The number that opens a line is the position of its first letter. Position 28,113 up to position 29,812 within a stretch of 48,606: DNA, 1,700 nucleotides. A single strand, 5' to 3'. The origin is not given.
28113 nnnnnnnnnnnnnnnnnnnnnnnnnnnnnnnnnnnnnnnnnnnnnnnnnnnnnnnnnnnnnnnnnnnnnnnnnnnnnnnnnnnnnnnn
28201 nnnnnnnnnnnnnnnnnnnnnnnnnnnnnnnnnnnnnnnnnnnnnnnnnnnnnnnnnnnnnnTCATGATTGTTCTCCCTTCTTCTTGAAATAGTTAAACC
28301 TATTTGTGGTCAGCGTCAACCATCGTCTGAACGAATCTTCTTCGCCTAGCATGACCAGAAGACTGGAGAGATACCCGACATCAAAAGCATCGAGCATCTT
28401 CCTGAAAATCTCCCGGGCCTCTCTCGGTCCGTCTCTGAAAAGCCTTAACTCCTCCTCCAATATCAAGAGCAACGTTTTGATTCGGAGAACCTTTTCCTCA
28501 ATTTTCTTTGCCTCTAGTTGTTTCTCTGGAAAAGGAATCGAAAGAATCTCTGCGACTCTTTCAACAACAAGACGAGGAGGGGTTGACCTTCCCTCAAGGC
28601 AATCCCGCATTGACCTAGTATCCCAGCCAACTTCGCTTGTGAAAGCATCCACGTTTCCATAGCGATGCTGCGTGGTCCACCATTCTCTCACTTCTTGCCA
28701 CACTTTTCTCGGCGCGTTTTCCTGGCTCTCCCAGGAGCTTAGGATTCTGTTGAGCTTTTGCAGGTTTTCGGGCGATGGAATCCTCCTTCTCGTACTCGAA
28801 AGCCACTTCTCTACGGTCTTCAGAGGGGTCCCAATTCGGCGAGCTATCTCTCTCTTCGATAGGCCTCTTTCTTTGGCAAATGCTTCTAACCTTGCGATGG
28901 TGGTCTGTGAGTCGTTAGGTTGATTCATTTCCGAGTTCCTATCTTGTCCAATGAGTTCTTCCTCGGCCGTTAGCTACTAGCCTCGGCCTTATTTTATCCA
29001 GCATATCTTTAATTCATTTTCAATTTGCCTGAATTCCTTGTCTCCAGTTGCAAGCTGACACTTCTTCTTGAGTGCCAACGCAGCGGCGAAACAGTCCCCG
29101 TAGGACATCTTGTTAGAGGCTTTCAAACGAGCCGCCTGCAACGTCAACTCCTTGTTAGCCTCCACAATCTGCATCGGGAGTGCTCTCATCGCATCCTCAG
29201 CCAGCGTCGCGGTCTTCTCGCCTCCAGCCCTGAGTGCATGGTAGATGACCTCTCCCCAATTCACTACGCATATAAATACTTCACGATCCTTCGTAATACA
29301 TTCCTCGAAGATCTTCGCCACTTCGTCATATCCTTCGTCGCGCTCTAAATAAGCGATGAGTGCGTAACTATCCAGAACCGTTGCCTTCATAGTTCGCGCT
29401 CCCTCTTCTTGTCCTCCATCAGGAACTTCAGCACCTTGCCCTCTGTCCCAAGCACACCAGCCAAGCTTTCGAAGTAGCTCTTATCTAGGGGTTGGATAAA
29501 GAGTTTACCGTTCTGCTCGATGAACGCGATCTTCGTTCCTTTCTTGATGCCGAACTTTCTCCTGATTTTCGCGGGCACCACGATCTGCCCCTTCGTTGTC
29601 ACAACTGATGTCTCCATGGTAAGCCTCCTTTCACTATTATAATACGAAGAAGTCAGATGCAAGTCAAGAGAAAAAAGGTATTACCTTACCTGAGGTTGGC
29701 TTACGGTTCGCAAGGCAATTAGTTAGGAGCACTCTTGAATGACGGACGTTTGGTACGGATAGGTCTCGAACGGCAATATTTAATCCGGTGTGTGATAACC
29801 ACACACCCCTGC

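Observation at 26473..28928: Overlapping HTH + divergent GHKL (MORC/Hsp90/MutL-like) ATPase ending in an AT-hook: candidate uncharacterised two-gene DNA-surveillance/defence module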

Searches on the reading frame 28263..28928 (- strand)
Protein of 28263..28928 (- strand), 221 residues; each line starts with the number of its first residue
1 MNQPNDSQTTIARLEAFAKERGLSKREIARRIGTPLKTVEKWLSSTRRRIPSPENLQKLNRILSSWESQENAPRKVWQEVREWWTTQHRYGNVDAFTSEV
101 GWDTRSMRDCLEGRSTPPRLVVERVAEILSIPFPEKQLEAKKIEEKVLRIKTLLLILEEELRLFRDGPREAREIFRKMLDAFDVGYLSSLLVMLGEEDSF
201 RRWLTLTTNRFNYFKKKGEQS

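Call 3: search_protein_families(library=pfam, proteins=[window:28263-28928:-], max_evalue=1)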
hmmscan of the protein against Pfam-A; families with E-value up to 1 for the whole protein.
window:28263-28928:- (221 aa): 10 families
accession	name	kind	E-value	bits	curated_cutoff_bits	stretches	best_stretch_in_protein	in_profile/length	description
PF01381.28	HTH_3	-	7.6e-08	32.7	23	1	16-63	3-48/55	Helix-turn-helix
PF13560.12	HTH_31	-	8.2e-06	26.5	27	1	12-59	4-50/64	Helix-turn-helix domain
PF13384.12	HTH_23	-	0.00052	20.2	24.6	1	13-44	7-39/50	Homeodomain-like domain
PF08281.18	Sigma70_r4_2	-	0.0014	18.6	25.7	1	22-49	26-53/54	Sigma-70, region 4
PF12844.13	HTH_19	-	0.002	18.4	30.2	1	13-59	3-47/64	Helix-turn-helix domain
PF04218.19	CENP-B_N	-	0.0048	17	21.2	1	20-44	20-44/53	CENP-B N-terminal DNA-binding domain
PF15978.11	TnsD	-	0.016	14.7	32.4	1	12-79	189-248/355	Tn7-like transposition protein D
PF13443.12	HTH_26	-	0.027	15.1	22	1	13-62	1-49/63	Cro/C1-type HTH DNA-binding domain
PF13412.12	HTH_24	-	0.078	13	21.9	1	14-39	9-34/48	Winged helix-turn-helix DNA-binding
PF09339.16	HTH_IclR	-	0.099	12.9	22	1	14-38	9-34/52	IclR helix-turn-helix domain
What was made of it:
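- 28263..28928 (-): Partner protein, 221 aa: XRE-type HTH (aa 16-63), second three-helix unit (aa 93-128), near-invariant C-terminal helical bundle (aa 140-217). Pfam HTH_3 (call 3).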

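Call 4: search_protein_families(library=padloc, proteins=[window:28263-28928:-], max_evalue=1)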
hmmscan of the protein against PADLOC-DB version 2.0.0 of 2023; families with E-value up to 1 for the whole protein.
window:28263-28928:- (221 aa): 4 families
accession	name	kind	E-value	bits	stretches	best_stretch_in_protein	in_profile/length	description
PDLC03949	RmrA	-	0.0019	15.1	1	12-64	5-55/363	-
PDLC03948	RmrA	-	0.013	12.4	1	13-64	12-61/397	-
PDLC03951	RmrA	-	0.015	12.3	1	12-65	11-62/400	-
PDLC04760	PDC-M64C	-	0.03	12.7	1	10-46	27-63/93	-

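Call 5: search_protein_families(library=ncbifam, proteins=[window:28263-28928:-], max_evalue=1)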
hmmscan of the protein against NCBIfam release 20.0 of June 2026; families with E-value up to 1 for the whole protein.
window:28263-28928:- (221 aa): 12 families
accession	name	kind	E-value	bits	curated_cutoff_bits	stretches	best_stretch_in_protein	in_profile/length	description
NF033546.1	transpos_IS21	equivalog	8.3e-05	22.2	160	1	19-98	5-96/294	IS21 family transposase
NF009172.0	PRK12519.1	subfamily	0.0044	16.6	222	1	21-42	156-177/194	RNA polymerase sigma factor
NF033545.0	transpos_IS630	equivalog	0.0062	16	100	1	18-46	8-36/299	IS630 family transposase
NF007481.0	PRK10072.1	equivalog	0.01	16.3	110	1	7-62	31-83/96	HTH-type transcriptional regulator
NF041951.1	phage_RstR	subfamily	0.018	15.3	80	1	12-63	5-54/108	RstR family transcriptional repressor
NF047542.1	telomere_Tap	equivalog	0.019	13.7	600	1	19-77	27-83/695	telomere-associated protein Tap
NF009189.0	PRK12537.1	equivalog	0.027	14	261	1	20-44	147-171/182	RNA polymerase sigma factor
TIGR02937.1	sigma70-ECF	superfamily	0.035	13.7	42.9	1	21-50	132-161/165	sigma-70 family RNA polymerase sigma factor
NF043076.1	PHA_gran_PhaM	subfamily_domain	0.035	13.6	38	1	23-44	7-27/52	PhaM family polyhydroxyalkanoate granule multifunctional regulatory protein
NF041265.1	NadS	equivalog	0.055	13.8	60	1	10-52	31-71/94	NadS family protein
NF047541.1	telomere_Tpg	equivalog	0.12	12.4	90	1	8-66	20-78/183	telomere-protecting terminal protein Tpg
NF046037.1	carphisopro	domain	0.32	11.2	38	1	25-53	11-37/54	carph-isopro domain-containing protein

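Call 16: find_homologous_proteins(query=window:28263-28928:-, max_evalue=0.001)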
Query window:28263-28928:- (221 aa): 51 proteins with E <= 0.001 among 736 candidates.
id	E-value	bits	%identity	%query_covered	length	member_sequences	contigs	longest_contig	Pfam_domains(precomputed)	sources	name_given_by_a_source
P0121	1.9e-140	484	100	100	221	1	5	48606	PF01381.29,PF13560.13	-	-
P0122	2.6e-108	379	74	100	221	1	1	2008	PF01381.29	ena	-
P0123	2.2e-106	373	73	100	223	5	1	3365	PF01381.29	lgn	-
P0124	1.6e-105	370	74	100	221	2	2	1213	PF01381.29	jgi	-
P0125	4.8e-76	273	55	100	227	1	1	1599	PF01381.29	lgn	-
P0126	2.4e-75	271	56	100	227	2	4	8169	-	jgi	jgi:hypothetical protein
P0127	1.9e-73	265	52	100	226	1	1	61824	-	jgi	jgi:transcriptional regulator with XRE-family HTH domain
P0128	1.3e-72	262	54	100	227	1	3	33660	-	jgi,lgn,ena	jgi:hypothetical protein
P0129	1.3e-72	262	52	100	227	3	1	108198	PF01381.29,PF13443.13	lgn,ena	-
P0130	7.6e-65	237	58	82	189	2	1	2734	-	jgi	-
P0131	3.7e-58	215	45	99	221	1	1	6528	-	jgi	-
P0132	2.5e-57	212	47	94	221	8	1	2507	PF01381.29,PF00046.36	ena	-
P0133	1.9e-56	209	45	95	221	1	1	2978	-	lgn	-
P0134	3.3e-56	209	44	95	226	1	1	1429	PF01381.29,PF13443.13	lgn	-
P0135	5.6e-56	208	44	95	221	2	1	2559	-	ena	-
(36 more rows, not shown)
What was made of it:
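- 28263..28928 (-): 51 homologues (call 16).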

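Call 44: predict_structure(alignment_id=A2)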
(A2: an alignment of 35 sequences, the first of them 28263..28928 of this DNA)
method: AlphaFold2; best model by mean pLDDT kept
length: 221 residues; sequences in the alignment: 35
mean_pLDDT: 79.4   pTM: 0.50
mean pLDDT of the five models: 79.4, 78.6, 77.7, 77.2, 77.0
residues with pLDDT >= 90: 47; 70-90: 125; 50-70: 43; < 50: 6
segments of 3 or more residues with pLDDT < 50: 1-3, 219-221
pLDDT, mean of each block of 10 residues (from residue 1): 65 84 83 86 84 85 78 90 91 91 91 90 92 74 77 79 84 82 69 63 60 55 37
secondary structure, 60 per line:
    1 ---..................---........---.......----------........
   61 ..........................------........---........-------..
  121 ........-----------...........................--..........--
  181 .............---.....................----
elements in order: H4-21 H25-32 H36-42 H53-86 H93-100 H104-111 H119-128 H140-166 H169-178 H181-193 H197-217
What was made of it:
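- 28263..28928 (-): All-helical AF2 model, pLDDT 79 (call 44).
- On CapK/CapS: The partner model is entirely helical (call 44).
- Closest known: CapK/CapS and VapKSC. Different: Here there is no STAS domain, since the partner is all-helical (call 44).
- Checked: The second 'HTH-like segment' appears only as a three-helix unit at aa 93-128 in the AF2 model (call 44), with no profile support.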

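Call 48: fold_search(model_id=the predicted structure, library=pdb)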
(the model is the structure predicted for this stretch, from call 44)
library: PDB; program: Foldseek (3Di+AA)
matches with E <= 10: 201; with E <= 0.001: 0
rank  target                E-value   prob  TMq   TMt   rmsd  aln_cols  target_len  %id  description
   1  8qnl_A                8.6e-01  0.44  0.23  0.36  11.7       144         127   12  Structure of the toxin-antitoxin NatRT complex from Pseudomonas aeruginosa (released 2024-10-02)
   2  8pi8_A                1.2e+00  0.25  0.22  0.26  13.6       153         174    9  DNA binding domain of HNF-1A bound to P2-HNF4A promoter DNA (released 2024-06-19)
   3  8qnl_B                1.2e+00  0.38  0.23  0.40  11.7       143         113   12  Structure of the toxin-antitoxin NatRT complex from Pseudomonas aeruginosa (released 2024-10-02)
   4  8pia_A                1.2e+00  0.30  0.25  0.32  14.8       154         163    8  DNA binding domain of HNF-1A bound to P2-HNF4A promoter DNA variant (P2 -181G>T) (released 2024-06-19)
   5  8ezt_C                1.3e+00  0.93  0.20  0.56   2.0        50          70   22  Crystal structure of HipB(Lp) from Legionella pneumophila (released 2023-09-27)
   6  8tac_A                1.3e+00  0.92  0.23  0.65   3.8        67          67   30  Designed DNA binding protein (released 2024-08-28)
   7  6vmh_B                1.3e+00  0.85  0.21  0.48   4.2        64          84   19  Crystal structure of transcriptional regulator from bacteriophage 186 (released 2021-06-16)
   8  1ic8_B                1.3e+00  0.44  0.27  0.34  13.2       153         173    7  HEPATOCYTE NUCLEAR FACTOR 1A BOUND TO DNA : MODY3 GENE PRODUCT (released 2002-11-27)
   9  6xgt_C                1.5e+00  0.51  0.17  0.24  11.4        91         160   10  Crystal structure of cyanase from the thermophilic fungus Thermomyces lanuginosus (released 2021-01-27)
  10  7o81_AU               1.6e+00  0.96  0.22  0.42   2.3        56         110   20  Rabbit 80S ribosome colliding in another ribosome stalled by the SARS-CoV-2 pseudoknot (released 2021-06-02)
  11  6xgt_A                1.6e+00  0.47  0.17  0.24  11.4        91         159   10  Crystal structure of cyanase from the thermophilic fungus Thermomyces lanuginosus (released 2021-01-27)
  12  6vli_C                1.7e+00  0.15  0.20  0.29  13.6       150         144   15  Crystal structure of transcriptional regulator from bacteriophage 186 (released 2021-06-16)
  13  2ofy_B                1.7e+00  0.77  0.22  0.52   4.3        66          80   17  Crystal structure of putative XRE-family transcriptional regulator from Rhodococcus sp. (released 2007-01-16)
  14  3qq6_A                1.9e+00  0.91  0.22  0.61   2.3        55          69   24  The N-terminal DNA binding domain of SinR from Bacillus subtilis (released 2011-06-15)
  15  2wiu_B                1.9e+00  0.85  0.22  0.58   3.3        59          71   17  Mercury-modified bacterial persistence regulator hipBA (released 2009-07-28)
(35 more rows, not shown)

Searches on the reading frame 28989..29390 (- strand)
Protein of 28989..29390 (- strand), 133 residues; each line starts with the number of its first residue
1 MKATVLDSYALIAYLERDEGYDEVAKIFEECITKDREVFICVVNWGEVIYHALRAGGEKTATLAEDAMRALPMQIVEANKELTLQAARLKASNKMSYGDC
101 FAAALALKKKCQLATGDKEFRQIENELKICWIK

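Call 3: search_protein_families(library=pfam, proteins=[window:28989-29390:-], max_evalue=1)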
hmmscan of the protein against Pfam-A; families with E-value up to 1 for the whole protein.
window:28989-29390:- (133 aa): 3 families
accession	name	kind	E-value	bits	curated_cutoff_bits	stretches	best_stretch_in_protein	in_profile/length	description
PF01850.27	PIN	-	7.1e-19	69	23.6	1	5-124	2-118/120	PIN domain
PF10130.15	PIN_2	-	0.035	14.8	22.4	1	27-121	18-116/133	PIN domain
PF13470.12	PIN_3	-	0.057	14.7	27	1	4-84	2-85/115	PIN domain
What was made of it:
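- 28989..29390 (-): VapC-type PIN toxin, 133 aa; linked to the pair in the window's clade. Pfam PIN, E 7e-19 (call 3).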

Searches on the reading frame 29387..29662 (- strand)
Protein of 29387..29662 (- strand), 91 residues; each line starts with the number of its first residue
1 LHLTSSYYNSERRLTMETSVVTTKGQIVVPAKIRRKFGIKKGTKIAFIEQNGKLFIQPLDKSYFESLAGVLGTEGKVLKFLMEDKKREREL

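Call 3: search_protein_families(library=pfam, proteins=[window:29387-29662:-], max_evalue=1)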
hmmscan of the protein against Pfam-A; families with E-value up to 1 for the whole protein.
window:29387-29662:- (91 aa): 3 families
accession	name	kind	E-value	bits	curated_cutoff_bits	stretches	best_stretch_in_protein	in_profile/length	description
PF04014.23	MazE_antitoxin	-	1.6e-08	34.8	24.7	1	21-61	4-45/48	Antidote-toxin recognition MazE, bacterial antitoxin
PF15937.10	PrlF_antitoxin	-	0.00035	21.1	32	1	19-85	2-63/99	prlF antitoxin for toxin YhaV_toxin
PF18096.6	Thump_like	-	0.081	13.2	26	1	15-43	25-53/78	THUMP domain-like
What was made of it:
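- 29387..29617 (-): MazE/AbrB-type antitoxin. The likely start is the ATG at 29617, giving 76 aa; the mechanical ORF extends to 29662. Pfam MazE_antitoxin (call 3).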
